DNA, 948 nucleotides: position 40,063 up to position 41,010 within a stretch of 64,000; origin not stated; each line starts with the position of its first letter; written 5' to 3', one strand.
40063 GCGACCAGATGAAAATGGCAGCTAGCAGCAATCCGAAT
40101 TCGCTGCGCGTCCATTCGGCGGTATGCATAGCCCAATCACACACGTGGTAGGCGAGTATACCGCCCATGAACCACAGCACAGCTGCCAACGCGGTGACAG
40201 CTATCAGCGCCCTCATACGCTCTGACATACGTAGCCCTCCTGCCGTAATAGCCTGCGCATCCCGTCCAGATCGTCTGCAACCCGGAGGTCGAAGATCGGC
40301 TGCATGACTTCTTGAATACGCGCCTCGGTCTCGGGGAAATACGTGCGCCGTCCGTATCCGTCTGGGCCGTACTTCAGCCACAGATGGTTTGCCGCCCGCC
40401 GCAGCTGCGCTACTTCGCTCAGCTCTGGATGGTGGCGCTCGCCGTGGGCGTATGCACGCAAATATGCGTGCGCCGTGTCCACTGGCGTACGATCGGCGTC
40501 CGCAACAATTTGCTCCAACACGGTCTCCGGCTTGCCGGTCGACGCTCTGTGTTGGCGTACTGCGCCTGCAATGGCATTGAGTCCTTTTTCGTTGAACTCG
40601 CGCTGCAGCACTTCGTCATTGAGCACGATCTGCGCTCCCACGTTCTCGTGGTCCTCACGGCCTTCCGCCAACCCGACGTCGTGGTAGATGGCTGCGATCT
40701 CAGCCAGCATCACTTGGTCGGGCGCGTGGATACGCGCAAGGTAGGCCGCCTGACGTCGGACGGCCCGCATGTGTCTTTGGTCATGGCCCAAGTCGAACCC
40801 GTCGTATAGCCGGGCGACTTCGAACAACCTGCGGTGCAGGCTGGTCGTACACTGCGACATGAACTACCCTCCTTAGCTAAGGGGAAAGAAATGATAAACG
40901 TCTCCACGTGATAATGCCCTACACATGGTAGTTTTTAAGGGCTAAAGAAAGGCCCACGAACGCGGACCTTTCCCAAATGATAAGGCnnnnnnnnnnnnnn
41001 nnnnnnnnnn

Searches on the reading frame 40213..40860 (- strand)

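Call 33: search_protein_families(library=pfam, proteins=[window:40213-40860:-], max_evalue=0.01)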
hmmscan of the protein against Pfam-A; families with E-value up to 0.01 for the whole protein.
window:40213-40860:- (215 aa): 2 families
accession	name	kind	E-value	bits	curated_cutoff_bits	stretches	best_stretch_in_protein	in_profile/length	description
PF01966.28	HD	-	4.9e-10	40.1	22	1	29-125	3-113/116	HD domain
PF21447.3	Ppx-GppA_III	-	0.0092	16.3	27.3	0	46-163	43-157/177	Ppx/GppA phosphatase, domain III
